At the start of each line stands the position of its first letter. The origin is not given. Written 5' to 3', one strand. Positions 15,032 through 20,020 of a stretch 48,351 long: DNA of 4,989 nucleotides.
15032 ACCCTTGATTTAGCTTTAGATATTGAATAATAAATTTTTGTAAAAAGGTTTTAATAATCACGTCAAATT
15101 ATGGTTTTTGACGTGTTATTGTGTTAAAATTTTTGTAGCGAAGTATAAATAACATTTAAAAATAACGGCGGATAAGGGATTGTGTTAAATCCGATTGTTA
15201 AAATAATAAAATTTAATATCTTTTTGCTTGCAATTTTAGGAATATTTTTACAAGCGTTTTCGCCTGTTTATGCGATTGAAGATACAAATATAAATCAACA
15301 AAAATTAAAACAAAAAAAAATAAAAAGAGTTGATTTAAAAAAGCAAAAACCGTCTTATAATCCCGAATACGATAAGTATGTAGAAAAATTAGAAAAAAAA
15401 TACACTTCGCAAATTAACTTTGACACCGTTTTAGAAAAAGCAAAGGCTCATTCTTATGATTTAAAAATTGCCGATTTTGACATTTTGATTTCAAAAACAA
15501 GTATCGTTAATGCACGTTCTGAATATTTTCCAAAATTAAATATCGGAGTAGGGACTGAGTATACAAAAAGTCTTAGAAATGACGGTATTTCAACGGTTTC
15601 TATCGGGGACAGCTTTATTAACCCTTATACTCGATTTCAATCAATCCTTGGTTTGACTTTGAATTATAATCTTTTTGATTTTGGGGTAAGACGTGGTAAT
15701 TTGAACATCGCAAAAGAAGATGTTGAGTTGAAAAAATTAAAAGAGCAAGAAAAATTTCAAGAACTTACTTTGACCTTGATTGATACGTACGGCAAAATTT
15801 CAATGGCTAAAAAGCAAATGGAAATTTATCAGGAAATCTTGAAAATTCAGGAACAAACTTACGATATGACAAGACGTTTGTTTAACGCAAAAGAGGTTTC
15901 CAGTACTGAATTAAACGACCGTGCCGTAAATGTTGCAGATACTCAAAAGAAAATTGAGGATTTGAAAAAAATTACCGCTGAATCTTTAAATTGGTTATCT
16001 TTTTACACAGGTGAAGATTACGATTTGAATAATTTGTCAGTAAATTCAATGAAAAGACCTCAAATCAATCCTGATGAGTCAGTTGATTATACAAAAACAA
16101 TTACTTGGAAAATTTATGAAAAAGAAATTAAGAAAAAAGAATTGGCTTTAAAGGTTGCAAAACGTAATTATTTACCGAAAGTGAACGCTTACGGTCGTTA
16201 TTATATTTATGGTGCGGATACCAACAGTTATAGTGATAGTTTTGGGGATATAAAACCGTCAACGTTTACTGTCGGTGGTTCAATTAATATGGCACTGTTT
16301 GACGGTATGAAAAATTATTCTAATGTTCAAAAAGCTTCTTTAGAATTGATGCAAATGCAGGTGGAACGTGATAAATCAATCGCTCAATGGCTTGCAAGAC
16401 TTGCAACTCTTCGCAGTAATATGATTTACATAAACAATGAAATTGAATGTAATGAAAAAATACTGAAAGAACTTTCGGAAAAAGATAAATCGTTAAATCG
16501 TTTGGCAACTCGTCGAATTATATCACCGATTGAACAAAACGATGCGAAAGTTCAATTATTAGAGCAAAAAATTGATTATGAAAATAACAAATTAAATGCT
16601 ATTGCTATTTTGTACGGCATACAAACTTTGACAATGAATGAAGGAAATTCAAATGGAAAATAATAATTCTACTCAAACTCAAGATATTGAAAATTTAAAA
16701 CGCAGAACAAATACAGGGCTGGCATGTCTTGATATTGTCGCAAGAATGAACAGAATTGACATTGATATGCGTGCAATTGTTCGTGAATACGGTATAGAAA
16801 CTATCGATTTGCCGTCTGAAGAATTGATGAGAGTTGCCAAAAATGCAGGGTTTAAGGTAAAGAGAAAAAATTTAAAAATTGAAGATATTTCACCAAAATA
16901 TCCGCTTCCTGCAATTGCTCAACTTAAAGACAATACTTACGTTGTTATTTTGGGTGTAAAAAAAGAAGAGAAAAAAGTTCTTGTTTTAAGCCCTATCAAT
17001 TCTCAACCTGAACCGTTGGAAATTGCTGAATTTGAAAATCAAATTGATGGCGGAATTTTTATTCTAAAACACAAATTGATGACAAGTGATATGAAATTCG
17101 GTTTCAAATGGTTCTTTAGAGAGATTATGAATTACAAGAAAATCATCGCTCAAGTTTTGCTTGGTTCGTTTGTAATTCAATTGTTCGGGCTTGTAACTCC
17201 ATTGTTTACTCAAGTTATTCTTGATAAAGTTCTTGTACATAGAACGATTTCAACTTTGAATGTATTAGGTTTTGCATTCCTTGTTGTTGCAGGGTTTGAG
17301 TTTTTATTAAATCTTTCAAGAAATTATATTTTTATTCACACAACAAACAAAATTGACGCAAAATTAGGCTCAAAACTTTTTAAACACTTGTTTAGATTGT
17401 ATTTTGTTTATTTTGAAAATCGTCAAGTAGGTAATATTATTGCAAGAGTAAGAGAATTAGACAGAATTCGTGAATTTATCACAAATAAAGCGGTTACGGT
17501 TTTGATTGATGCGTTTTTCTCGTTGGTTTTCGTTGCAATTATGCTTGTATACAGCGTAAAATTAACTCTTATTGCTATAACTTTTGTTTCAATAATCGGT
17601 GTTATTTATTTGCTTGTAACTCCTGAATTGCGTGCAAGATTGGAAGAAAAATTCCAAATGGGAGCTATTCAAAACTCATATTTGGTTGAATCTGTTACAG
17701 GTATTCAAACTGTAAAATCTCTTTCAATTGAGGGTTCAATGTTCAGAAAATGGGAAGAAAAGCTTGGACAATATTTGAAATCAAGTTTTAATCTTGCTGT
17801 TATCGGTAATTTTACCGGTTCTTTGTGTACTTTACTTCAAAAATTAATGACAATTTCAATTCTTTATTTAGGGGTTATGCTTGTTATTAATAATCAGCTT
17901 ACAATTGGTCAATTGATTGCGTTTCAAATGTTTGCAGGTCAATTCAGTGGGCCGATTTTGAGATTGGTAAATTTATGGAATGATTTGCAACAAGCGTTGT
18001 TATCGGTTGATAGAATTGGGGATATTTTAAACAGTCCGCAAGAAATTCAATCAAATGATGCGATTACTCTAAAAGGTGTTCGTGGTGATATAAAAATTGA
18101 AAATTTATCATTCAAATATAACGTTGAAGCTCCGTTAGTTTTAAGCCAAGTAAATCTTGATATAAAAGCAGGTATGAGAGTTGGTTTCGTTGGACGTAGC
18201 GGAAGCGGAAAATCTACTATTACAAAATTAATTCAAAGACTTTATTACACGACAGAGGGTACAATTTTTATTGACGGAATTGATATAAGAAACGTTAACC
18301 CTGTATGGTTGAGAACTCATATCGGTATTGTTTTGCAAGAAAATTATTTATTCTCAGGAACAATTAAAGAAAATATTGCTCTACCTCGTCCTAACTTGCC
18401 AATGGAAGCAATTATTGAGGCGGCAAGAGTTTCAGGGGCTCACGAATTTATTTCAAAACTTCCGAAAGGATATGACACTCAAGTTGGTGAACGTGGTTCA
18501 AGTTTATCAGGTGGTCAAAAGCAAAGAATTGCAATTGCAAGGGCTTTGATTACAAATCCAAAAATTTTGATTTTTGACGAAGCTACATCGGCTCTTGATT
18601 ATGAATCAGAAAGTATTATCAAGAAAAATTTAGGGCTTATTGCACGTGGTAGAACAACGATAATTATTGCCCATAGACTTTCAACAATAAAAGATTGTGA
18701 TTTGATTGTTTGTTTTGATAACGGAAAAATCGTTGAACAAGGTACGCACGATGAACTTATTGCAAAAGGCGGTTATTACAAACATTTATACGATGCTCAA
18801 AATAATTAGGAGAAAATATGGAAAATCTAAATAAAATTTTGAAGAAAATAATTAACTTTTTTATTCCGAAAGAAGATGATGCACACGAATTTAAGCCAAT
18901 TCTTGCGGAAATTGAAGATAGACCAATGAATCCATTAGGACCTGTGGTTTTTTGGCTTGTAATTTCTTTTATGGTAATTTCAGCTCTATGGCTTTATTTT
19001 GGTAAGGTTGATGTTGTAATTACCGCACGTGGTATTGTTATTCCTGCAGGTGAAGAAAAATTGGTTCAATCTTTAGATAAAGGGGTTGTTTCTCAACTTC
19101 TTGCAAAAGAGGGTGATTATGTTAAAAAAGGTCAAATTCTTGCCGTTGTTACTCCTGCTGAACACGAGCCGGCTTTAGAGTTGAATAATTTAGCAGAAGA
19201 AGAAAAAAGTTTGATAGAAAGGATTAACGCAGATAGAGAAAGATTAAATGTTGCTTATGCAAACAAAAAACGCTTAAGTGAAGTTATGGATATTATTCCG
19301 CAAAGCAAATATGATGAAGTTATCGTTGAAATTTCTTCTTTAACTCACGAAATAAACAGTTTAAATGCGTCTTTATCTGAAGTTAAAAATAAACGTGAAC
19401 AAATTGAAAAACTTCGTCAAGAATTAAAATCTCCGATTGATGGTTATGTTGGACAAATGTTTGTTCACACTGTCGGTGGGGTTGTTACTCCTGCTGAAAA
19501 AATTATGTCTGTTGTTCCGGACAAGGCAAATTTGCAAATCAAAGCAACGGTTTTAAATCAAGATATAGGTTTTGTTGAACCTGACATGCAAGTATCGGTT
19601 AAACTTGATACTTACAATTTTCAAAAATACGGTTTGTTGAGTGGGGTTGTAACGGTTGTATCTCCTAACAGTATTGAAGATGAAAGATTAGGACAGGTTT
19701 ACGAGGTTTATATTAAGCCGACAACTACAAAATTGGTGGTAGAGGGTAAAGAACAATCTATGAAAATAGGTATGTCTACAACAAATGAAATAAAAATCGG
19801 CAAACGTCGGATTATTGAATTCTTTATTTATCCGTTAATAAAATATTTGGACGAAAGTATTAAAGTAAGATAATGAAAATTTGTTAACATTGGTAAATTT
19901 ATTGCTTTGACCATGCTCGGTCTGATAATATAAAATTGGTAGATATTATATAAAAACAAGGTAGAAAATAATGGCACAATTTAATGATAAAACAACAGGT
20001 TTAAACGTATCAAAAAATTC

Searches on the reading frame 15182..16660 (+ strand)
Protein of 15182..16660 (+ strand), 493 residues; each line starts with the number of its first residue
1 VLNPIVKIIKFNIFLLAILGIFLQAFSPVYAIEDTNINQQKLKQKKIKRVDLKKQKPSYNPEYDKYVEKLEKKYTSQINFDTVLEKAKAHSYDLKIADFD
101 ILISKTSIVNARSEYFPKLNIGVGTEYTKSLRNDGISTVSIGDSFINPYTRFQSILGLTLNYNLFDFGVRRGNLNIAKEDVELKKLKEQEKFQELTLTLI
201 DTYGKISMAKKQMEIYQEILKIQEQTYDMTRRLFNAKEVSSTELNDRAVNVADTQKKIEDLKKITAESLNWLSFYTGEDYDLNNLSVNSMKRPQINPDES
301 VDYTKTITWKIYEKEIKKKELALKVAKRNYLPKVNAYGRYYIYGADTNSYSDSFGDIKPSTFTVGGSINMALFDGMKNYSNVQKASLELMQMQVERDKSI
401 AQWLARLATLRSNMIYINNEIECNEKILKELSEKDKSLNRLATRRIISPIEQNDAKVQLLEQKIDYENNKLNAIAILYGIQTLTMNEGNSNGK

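Call 12: search_protein_families(library=pfam, proteins=[window:15182-16660:+], max_evalue=0.001)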
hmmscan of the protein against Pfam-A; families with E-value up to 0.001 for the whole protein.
window:15182-16660:+ (493 aa): 1 family
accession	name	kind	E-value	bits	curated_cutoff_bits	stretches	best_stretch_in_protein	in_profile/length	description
PF02321.23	OEP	-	2.1e-45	155.3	22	2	80-277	1-187/187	Outer membrane efflux protein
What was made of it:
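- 15182..16663 (+): TolC-like outer-membrane factor (OEP) of the T1SS. call 12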

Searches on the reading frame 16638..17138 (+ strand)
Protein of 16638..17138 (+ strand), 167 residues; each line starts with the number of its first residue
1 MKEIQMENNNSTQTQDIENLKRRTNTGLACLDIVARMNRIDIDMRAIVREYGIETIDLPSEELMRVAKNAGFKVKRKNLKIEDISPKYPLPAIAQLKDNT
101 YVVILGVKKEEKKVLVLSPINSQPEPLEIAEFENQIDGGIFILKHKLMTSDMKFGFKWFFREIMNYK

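Call 67: search_solved_structures(query=window:16638-17138:+, max_evalue=0.01, show_alignments=5)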
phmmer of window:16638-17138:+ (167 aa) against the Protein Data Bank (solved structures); distinct sequences matched with E-value up to 0.01: 8.
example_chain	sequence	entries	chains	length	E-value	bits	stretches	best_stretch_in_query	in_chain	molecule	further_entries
8dck_A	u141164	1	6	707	5.1e-08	36.4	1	24-167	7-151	Alpha-hemolysin translocation ATP-binding protein HlyB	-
7sgr_J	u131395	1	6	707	5.1e-08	36.4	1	24-167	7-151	Alpha-hemolysin translocation ATP-binding protein HlyB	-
3zua_A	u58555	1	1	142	5.4e-06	29.9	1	24-145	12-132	ALPHA-HEMOLYSIN TRANSLOCATION ATP-BINDING PROTEIN HLYB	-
7n87_A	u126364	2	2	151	0.0004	23.8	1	24-109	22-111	ABC-type bacteriocin transporter | Peptidase C39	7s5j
6v9z_A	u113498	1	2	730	0.0058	20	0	24-108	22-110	ABC-type bacteriocin transporter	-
4s0f_A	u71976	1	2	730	0.0077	19.6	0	24-108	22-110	ABC-type bacteriocin transporter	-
4ry2_A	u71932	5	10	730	0.0077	19.6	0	24-108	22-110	ABC-type bacteriocin transporter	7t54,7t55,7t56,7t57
8vp3_A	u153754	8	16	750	0.0081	19.5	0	24-108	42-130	ABC-type bacteriocin transporter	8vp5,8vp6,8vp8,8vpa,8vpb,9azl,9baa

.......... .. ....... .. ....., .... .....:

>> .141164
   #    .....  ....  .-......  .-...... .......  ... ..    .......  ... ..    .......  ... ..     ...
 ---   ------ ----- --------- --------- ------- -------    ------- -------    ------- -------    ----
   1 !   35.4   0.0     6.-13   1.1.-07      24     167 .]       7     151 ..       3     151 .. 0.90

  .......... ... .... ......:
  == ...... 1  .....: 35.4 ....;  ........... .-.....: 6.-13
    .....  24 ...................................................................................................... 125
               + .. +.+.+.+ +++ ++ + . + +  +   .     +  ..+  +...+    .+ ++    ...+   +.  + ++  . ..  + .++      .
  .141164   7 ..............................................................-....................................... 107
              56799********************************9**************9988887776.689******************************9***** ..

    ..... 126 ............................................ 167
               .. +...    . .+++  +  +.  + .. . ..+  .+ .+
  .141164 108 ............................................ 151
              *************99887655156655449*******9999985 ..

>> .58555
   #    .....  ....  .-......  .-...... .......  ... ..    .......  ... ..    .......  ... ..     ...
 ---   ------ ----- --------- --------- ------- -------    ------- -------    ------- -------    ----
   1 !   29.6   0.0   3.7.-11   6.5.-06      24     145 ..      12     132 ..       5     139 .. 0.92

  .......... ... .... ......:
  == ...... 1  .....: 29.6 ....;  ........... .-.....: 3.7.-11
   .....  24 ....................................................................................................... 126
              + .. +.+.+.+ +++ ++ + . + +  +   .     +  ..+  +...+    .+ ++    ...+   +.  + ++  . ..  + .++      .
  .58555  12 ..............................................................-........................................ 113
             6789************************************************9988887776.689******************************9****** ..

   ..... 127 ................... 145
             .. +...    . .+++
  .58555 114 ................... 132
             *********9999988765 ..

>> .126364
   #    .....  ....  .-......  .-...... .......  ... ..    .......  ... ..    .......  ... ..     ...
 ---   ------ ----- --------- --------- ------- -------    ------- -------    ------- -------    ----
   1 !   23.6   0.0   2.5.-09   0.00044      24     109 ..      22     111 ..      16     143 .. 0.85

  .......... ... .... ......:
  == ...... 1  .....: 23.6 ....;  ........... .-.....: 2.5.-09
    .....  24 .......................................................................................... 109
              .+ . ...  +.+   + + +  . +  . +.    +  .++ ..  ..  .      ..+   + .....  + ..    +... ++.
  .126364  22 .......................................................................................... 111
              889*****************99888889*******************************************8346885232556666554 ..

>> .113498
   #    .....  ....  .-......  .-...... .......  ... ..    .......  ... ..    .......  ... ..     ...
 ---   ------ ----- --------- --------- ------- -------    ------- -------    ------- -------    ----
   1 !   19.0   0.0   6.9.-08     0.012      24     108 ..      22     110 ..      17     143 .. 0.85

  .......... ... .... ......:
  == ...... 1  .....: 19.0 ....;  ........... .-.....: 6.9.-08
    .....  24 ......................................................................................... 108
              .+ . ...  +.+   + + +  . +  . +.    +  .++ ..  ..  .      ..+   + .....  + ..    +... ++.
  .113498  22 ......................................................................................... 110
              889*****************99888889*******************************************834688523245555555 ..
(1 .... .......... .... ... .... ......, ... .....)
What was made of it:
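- Transporter domain: it aligns best to the HlyB C39-like domain (E 5e-8) and lacks the catalytic Cys and His (call 67). Dead papain-like domains exist, for example the transporter's own C39-like domain in this window (call 67). True dead domains such as the transporter's C39-like domain have lost these residues (call 67).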

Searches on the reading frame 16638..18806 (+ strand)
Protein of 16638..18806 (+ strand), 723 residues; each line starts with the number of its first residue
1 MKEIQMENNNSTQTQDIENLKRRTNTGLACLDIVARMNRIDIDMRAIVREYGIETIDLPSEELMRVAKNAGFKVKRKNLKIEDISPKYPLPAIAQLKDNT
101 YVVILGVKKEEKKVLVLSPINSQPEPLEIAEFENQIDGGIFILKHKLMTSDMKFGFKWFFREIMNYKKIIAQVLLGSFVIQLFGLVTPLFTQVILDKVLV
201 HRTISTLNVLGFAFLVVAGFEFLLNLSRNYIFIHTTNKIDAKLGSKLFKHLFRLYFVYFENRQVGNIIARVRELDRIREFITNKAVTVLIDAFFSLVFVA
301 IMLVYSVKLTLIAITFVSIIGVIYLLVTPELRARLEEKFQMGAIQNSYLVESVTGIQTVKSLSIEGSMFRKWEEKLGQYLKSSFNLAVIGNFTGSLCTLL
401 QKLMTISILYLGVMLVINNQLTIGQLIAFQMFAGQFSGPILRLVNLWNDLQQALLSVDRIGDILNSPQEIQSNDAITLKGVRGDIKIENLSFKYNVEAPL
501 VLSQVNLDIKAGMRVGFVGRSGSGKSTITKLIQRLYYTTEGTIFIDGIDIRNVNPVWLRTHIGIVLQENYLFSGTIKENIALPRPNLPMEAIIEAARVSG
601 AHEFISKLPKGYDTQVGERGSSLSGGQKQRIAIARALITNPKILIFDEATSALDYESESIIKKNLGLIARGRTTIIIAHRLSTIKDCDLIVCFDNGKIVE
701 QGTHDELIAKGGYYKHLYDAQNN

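Call 12: search_protein_families(library=pfam, proteins=[window:16638-18806:+], max_evalue=0.001)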
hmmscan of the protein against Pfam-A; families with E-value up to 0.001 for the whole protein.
window:16638-18806:+ (723 aa): 4 families
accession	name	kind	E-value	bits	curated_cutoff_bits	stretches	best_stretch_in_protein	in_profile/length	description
PF00664.28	ABC_membrane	-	6.7e-48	164.2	28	1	174-439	5-273/274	ABC transporter transmembrane region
PF00005.33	ABC_tran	-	2.4e-33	116.1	25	1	502-651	1-137/137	ABC transporter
PF03412.21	Peptidase_C39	-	1.6e-11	44.6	22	1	22-142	9-127/133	Peptidase C39 family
PF02463.25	SMC_N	-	0.00025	21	40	1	68-690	128-208/220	RecF/RecN/SMC N terminal domain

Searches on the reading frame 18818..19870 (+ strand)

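Call 12: search_protein_families(library=pfam, proteins=[window:18818-19870:+], max_evalue=0.001)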
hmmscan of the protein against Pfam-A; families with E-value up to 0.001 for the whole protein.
window:18818-19870:+ (351 aa): 4 families
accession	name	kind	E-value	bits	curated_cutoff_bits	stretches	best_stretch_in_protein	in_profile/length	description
PF13437.12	HlyD_3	-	9.7e-17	62.1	22.2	1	203-310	2-98/106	HlyD family secretion protein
PF16576.10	HlyD_D23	-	3.6e-09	36.7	30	1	83-287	22-190/214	Barrel-sandwich domain of CusB or HlyD membrane-fusion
PF13533.13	Biotin_lipoyl_2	-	1.7e-05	24.9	29.8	1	89-111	9-31/32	Biotin-lipoyl like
PF00364.28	Biotin_lipoyl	-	0.00012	22.3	22.1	0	83-110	45-72/73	Biotin-requiring enzyme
